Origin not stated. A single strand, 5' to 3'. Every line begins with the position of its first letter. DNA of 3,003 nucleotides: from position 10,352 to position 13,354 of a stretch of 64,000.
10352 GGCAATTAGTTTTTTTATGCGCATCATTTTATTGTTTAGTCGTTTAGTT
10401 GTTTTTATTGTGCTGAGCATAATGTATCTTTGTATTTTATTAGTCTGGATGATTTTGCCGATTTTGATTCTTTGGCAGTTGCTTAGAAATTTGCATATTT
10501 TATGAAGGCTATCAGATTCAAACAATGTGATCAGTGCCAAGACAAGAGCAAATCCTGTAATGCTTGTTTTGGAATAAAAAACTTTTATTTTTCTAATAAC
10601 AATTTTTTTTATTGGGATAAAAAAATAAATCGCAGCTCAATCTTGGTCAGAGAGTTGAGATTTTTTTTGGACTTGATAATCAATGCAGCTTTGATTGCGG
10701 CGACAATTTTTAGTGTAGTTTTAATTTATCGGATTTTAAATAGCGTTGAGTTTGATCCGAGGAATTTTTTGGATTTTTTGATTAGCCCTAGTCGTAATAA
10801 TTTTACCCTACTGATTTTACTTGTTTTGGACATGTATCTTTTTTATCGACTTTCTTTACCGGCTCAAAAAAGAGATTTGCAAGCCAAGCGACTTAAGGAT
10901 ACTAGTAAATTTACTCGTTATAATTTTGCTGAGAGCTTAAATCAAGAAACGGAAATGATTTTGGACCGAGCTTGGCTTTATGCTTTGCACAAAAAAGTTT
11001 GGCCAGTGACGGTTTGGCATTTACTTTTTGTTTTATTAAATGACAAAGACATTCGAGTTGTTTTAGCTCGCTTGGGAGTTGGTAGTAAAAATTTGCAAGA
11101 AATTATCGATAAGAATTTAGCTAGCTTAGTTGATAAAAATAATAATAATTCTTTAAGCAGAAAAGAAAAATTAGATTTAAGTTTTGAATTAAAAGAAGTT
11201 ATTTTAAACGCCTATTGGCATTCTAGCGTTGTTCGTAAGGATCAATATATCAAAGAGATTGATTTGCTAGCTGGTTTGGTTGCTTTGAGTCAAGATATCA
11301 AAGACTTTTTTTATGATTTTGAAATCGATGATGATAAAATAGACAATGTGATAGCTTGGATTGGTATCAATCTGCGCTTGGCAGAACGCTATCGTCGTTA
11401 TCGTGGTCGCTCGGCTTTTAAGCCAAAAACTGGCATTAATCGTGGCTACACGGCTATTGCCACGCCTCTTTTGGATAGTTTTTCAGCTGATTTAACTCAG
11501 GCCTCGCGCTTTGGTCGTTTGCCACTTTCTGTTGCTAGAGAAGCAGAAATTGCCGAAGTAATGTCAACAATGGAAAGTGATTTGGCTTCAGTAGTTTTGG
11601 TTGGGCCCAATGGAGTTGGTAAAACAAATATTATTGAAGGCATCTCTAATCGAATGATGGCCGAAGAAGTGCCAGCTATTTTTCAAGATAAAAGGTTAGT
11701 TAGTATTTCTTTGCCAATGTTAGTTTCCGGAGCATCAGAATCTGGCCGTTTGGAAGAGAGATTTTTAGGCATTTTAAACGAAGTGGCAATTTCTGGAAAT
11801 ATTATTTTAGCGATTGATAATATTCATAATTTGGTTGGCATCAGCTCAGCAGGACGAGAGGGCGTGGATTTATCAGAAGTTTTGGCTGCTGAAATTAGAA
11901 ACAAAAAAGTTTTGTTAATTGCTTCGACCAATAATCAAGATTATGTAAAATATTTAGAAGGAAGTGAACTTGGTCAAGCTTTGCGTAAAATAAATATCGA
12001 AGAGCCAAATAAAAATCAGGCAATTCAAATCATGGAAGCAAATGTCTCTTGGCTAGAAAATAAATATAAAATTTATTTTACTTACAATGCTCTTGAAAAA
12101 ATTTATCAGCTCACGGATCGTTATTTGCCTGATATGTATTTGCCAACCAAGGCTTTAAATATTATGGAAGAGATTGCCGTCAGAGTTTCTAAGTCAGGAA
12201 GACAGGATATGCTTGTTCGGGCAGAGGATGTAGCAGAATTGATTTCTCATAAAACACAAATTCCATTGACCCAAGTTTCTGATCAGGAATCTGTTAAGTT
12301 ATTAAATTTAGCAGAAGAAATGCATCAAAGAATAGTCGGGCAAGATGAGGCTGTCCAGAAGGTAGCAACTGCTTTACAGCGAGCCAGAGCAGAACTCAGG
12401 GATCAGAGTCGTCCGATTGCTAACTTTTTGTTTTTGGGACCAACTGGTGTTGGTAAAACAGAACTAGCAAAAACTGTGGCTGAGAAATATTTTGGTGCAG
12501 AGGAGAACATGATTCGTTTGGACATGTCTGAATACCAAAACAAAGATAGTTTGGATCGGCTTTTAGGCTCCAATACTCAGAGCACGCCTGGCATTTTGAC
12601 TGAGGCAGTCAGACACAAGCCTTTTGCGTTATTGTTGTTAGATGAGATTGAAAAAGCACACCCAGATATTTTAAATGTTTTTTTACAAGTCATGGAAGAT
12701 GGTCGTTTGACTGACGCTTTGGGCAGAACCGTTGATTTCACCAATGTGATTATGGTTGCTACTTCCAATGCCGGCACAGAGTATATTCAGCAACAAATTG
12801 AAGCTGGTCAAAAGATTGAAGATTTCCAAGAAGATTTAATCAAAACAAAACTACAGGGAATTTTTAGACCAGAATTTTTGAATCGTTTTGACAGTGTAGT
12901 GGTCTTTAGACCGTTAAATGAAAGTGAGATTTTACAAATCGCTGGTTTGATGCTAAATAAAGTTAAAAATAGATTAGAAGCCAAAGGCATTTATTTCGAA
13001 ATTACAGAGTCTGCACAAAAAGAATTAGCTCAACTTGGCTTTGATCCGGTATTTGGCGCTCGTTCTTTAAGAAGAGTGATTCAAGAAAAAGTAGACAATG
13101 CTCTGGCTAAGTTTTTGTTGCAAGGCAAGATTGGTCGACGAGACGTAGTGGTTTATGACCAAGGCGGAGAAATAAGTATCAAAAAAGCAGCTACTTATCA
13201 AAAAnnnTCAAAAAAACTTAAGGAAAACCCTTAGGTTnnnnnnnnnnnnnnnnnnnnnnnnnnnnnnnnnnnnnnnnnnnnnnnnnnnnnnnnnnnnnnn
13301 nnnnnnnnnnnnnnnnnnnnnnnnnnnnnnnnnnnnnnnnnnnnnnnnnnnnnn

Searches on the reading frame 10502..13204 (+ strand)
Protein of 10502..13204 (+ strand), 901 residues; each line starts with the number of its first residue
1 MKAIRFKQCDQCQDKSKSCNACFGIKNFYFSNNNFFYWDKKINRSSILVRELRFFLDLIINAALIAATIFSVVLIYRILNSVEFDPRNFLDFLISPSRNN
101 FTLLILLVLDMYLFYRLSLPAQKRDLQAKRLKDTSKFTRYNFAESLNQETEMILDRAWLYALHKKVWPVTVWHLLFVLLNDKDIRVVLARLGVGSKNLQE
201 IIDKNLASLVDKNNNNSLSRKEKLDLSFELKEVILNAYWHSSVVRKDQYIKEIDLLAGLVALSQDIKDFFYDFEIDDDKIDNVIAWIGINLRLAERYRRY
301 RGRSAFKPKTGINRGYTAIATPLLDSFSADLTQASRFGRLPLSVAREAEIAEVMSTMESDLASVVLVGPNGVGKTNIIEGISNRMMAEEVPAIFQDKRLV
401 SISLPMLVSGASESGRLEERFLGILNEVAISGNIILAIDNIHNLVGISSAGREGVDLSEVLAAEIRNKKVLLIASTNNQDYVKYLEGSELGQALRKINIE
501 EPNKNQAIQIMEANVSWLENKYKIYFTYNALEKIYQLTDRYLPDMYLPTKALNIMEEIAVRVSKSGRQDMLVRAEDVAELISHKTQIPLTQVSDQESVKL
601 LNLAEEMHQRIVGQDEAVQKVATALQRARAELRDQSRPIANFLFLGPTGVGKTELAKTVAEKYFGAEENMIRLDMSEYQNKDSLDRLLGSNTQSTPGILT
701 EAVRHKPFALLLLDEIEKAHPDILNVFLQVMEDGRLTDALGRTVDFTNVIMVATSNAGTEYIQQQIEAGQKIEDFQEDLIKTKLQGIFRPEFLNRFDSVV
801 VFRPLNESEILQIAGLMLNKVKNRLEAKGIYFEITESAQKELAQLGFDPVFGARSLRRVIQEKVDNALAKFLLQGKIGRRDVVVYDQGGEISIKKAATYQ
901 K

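Call 82: search_protein_families(library=pfam, proteins=[window:10502-13204:+], max_evalue=0.01)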
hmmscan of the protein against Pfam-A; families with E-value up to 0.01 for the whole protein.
window:10502-13204:+ (901 aa): 36 families (the best 25 are shown)
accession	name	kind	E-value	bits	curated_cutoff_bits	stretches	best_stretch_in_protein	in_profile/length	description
PF07724.20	AAA_2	-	3.3e-52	177.3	27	1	637-798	1-165/166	AAA domain (Cdc48 subfamily)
PF00004.35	AAA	-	4.7e-23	82.5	21.2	2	643-759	2-111/131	ATPase family associated with various cellular activities (AAA)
PF10431.15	ClpB_D2-small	-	4.3e-22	78.4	21.9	1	805-883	1-79/81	C-terminal, D2-small domain, of ClpB protein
PF07728.20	AAA_5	-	1.4e-19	70.9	22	1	641-759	1-125/139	AAA domain (dynein-related subfamily)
PF17871.7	AAA_lid_9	-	1.9e-09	37.8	22.8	1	504-594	2-91/104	AAA lid domain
PF13173.12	AAA_14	-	2.8e-09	37.5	27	1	643-719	6-74/129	AAA domain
PF00158.32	Sigma54_activat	-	3.7e-09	36.9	20.2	1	623-775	6-158/168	Sigma-54 interaction domain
PF13191.12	AAA_16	-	3.7e-08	34.5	32.6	0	344-385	3-48/167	AAA ATPase domain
PF05729.18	NACHT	-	9.2e-08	32.5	26.7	1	643-784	4-160/167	NACHT domain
PF13401.12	AAA_22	-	2.6e-07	31.4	27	1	644-732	10-109/130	AAA domain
PF12775.13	AAA_7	-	6e-07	29.6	25.8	0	641-694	35-88/181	P-loop containing dynein motor region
PF05496.18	RuvB_N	-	1.1e-06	28.9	27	1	609-736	7-113/159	Holliday junction DNA helicase RuvB P-loop domain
PF01637.24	ATPase_2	-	3.2e-06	27.5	33.2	0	345-396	3-55/225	ATPase domain predominantly from Archaea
PF00005.33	ABC_tran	-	7.1e-06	27.1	25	0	364-388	14-38/137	ABC transporter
PF01078.27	Mg_chelatase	-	1.4e-05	25.1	20.3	0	681-759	84-160/207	Magnesium chelatase, subunit ChlI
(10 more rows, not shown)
